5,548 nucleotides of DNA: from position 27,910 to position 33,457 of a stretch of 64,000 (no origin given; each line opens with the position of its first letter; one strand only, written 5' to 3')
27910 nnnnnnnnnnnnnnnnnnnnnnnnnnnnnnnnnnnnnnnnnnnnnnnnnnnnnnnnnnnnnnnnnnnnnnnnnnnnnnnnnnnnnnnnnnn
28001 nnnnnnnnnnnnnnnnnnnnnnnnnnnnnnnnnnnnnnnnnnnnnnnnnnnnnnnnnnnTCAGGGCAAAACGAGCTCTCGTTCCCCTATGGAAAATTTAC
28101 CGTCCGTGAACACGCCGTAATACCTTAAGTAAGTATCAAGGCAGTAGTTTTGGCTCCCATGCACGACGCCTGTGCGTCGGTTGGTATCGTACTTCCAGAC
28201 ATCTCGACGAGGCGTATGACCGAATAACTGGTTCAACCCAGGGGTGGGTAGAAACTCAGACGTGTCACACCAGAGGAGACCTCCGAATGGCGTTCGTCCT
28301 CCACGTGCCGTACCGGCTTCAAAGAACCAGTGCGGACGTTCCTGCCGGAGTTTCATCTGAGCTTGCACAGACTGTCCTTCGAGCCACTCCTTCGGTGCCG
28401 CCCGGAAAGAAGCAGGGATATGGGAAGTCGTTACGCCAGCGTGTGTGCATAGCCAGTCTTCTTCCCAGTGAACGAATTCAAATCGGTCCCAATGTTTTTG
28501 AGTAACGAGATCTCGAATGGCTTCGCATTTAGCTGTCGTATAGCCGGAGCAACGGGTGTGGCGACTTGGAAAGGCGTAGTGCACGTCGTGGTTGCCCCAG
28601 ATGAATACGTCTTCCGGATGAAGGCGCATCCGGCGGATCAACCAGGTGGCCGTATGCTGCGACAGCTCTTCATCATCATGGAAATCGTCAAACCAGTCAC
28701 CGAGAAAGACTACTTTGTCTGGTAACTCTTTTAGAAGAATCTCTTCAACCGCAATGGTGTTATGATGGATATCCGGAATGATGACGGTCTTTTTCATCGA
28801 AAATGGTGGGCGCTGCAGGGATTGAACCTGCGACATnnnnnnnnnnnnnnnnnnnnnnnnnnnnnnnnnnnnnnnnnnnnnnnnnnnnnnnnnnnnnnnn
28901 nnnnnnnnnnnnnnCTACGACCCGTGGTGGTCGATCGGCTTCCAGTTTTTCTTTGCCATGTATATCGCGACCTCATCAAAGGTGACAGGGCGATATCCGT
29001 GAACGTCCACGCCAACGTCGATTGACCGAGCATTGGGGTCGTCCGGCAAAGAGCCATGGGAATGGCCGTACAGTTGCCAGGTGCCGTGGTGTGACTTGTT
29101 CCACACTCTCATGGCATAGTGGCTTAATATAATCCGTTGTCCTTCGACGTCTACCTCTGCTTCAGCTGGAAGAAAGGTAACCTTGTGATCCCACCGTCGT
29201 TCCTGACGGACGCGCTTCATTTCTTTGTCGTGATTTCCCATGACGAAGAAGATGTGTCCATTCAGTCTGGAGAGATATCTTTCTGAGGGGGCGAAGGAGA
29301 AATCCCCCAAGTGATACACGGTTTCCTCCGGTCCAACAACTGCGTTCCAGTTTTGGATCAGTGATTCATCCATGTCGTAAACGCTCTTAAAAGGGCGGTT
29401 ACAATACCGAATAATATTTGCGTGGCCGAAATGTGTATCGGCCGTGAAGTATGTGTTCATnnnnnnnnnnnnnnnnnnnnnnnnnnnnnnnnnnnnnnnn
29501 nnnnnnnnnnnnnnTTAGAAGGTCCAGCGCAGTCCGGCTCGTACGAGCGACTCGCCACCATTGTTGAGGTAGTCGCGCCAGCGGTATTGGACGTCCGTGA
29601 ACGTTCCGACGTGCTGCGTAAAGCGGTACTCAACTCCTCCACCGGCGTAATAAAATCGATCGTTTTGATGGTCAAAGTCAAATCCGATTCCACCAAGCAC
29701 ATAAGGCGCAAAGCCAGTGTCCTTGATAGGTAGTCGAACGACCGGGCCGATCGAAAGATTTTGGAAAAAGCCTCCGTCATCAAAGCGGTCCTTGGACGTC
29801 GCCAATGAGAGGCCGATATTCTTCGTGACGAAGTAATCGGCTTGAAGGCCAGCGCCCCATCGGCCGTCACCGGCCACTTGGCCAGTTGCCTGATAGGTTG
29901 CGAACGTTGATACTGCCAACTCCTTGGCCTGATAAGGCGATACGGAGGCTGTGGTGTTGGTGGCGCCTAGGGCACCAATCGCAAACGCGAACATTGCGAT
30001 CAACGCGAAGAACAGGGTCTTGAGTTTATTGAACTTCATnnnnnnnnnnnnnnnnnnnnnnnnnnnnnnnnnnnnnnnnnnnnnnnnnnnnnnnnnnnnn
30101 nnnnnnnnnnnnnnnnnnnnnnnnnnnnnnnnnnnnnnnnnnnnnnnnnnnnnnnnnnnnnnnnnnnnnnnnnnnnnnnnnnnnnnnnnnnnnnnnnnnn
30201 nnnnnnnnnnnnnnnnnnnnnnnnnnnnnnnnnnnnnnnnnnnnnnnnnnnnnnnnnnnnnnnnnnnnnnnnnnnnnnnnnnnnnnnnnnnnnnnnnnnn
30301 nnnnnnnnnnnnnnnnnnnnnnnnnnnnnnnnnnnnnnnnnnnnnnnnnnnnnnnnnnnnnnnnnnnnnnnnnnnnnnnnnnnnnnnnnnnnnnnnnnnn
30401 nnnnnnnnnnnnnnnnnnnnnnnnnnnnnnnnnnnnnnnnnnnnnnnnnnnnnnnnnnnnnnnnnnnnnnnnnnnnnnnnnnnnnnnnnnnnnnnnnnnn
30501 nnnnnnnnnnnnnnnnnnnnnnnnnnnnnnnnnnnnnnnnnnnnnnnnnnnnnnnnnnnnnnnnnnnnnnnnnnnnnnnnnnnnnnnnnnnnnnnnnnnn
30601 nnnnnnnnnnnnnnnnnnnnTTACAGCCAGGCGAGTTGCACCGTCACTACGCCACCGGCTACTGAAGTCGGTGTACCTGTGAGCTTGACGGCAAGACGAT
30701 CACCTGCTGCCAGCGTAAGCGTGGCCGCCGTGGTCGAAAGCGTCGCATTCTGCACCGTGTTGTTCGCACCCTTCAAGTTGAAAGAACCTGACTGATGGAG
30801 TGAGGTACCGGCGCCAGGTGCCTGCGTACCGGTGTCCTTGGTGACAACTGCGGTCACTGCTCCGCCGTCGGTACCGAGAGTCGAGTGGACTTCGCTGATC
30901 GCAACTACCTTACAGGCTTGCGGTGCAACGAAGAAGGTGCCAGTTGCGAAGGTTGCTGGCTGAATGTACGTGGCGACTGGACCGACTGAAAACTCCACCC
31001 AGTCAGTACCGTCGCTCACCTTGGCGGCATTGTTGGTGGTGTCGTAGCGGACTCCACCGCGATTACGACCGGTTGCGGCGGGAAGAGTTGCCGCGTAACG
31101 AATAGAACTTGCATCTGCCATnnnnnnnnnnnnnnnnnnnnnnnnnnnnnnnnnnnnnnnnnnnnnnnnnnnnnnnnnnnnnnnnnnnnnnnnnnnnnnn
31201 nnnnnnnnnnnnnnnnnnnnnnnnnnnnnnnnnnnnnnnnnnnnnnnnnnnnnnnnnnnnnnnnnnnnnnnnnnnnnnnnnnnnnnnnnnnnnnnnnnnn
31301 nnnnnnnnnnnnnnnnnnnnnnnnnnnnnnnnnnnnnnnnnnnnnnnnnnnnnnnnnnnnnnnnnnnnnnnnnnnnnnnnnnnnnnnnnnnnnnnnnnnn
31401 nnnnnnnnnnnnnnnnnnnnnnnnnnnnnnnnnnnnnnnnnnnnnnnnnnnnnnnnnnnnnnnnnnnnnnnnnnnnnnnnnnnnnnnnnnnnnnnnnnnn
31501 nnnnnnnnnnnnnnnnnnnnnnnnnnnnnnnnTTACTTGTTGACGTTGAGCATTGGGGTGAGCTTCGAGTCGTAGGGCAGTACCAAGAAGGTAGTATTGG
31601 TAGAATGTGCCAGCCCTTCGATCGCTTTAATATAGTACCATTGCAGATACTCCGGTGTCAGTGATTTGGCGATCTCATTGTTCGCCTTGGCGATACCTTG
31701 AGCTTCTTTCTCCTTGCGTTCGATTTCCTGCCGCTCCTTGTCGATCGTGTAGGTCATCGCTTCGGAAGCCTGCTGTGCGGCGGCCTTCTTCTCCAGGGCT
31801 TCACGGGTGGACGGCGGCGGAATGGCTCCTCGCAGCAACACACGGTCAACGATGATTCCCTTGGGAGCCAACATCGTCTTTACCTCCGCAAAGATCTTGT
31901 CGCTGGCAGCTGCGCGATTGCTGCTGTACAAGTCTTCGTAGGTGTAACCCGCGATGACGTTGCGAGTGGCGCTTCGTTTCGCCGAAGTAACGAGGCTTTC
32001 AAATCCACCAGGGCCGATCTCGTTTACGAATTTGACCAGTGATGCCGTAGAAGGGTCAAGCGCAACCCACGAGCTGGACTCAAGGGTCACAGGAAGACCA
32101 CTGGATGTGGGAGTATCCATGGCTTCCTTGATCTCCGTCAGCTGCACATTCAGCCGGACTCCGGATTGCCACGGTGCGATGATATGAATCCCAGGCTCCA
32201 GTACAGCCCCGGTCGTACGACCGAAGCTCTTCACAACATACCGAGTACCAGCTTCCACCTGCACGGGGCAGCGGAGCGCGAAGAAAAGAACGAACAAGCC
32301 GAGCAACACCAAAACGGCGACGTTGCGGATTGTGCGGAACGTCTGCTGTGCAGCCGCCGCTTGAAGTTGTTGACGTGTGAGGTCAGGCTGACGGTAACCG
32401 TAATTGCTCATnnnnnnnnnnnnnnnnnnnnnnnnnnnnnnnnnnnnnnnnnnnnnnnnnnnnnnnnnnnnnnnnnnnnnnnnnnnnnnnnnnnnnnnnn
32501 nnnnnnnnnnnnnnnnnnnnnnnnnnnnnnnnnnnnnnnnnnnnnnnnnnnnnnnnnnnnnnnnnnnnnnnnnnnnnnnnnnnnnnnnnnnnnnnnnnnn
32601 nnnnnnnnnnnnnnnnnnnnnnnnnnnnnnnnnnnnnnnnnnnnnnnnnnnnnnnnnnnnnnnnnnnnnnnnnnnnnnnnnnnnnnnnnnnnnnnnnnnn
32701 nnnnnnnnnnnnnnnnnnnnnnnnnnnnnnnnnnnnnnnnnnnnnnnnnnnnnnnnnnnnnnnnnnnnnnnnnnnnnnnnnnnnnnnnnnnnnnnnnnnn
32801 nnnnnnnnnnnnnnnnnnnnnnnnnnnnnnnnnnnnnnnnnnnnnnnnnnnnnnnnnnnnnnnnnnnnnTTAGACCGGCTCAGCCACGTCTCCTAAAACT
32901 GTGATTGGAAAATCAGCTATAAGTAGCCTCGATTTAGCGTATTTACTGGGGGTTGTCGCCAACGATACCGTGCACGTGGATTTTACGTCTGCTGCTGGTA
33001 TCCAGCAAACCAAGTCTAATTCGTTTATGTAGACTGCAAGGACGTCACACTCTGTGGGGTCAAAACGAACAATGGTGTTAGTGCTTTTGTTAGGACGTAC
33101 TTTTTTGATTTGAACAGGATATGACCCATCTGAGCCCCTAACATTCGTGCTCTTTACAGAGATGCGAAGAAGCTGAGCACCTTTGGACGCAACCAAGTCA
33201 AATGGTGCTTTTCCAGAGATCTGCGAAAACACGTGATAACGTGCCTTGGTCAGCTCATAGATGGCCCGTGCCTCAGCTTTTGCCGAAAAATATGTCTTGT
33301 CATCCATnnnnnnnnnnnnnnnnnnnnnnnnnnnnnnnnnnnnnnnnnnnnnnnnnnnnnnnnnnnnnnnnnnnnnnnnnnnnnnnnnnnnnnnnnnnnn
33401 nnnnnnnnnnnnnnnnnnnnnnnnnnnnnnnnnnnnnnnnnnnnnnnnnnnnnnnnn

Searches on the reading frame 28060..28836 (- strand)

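Call 14: search_protein_families(library=pfam, proteins=[window:28060-28836:-], max_evalue=0.01)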
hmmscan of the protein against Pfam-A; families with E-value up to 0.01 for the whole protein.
window:28060-28836:- (258 aa): 1 family
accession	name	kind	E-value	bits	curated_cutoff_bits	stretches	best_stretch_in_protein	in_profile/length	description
PF00149.33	Metallophos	-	1.5e-08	35.8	21.5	1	16-209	2-189/191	Calcineurin-like phosphoesterase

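Call 16: search_protein_families(library=phrogs, proteins=[window:28060-28836:-], max_evalue=0.001)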
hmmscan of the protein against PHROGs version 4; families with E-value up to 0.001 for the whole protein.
window:28060-28836:- (258 aa): 2 families
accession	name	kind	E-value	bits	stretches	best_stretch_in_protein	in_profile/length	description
phrog_1649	-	other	5.6e-05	22.9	1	11-163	32-166/308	metallo-phosphoesterase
phrog_8238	-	DNA, RNA and nucleotide metabolism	0.00033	19.9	1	15-111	172-268/737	RNA ligase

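Call 79: search_protein_families(library=ncbifam, proteins=[window:28060-28836:-], max_evalue=0.001)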
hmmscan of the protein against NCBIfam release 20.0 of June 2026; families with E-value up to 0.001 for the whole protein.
window:28060-28836:- (258 aa): 1 family
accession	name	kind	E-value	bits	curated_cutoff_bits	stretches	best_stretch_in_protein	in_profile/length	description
TIGR04123.1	P_estr_lig_assc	hypoth_equivalog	1e-05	25.1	150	1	29-88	55-113/207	ligase-associated DNA damage response endonuclease PdeM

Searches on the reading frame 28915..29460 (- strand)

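Call 14: search_protein_families(library=pfam, proteins=[window:28915-29460:-], max_evalue=0.01)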
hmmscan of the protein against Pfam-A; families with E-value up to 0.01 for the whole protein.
window:28915-29460:- (181 aa): 2 families
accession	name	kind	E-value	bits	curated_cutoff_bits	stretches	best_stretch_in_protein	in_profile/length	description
PF12850.12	Metallophos_2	-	4.2e-09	37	27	1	1-136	1-118/154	Calcineurin-like phosphoesterase superfamily domain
PF00149.33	Metallophos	-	0.00014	22.8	21.5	1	1-128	1-159/191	Calcineurin-like phosphoesterase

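Call 16: search_protein_families(library=phrogs, proteins=[window:28915-29460:-], max_evalue=0.001)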
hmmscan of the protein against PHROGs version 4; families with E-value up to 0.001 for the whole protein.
window:28915-29460:- (181 aa): 2 families
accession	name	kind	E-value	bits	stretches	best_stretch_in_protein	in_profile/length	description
phrog_547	-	other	4.7e-56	190.6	1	1-179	29-210/245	phosphoesterase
phrog_30537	-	unknown function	3.9e-07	31.4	1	17-59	2-43/87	-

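Call 79: search_protein_families(library=ncbifam, proteins=[window:28915-29460:-], max_evalue=0.001)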
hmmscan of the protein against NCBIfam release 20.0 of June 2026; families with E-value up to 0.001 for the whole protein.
window:28915-29460:- (181 aa): 0 families

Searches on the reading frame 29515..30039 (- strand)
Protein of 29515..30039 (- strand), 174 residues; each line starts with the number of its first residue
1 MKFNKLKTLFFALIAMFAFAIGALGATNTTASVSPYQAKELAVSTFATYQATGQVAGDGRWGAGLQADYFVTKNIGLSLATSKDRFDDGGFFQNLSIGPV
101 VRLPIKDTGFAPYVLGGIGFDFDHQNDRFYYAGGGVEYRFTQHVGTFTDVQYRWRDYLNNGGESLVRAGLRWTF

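Call 14: search_protein_families(library=pfam, proteins=[window:29515-30039:-], max_evalue=0.01)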
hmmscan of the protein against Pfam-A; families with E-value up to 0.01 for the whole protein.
window:29515-30039:- (174 aa): 1 family
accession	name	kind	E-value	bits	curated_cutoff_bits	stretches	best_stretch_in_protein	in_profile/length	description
PF10677.15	DUF2490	-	0.0016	18.6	29.8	0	136-173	9-46/186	Protein of unknown function (DUF2490)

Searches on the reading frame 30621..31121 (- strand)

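Call 14: search_protein_families(library=pfam, proteins=[window:30621-31121:-], max_evalue=0.01)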
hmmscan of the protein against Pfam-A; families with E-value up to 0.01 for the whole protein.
window:30621-31121:- (166 aa): 1 family
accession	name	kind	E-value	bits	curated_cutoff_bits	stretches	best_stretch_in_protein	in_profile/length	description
PF24910.1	Ig_SIBA-E_3rd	-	0.01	16.6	27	1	96-156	11-74/86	Integrin beta-like protein A-E, third Ig-like domain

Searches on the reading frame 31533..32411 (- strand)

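Call 14: search_protein_families(library=pfam, proteins=[window:31533-32411:-], max_evalue=0.01)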
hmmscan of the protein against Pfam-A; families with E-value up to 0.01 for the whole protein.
window:31533-32411:- (292 aa): 1 family
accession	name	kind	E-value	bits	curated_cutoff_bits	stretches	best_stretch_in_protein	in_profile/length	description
PF01145.31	Band_7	-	3.9e-27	95.9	23.6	1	51-237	2-176/176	SPFH domain / Band 7 family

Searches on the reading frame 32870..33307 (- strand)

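Call 14: search_protein_families(library=pfam, proteins=[window:32870-33307:-], max_evalue=0.01)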
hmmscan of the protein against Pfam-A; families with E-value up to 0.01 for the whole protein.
window:32870-33307:- (145 aa): 1 family
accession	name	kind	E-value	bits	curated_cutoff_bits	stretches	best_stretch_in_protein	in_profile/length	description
PF11645.14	PDDEXK_5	-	5.5e-19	69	26.1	1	10-125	9-125/138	PD-(D/E)XK endonuclease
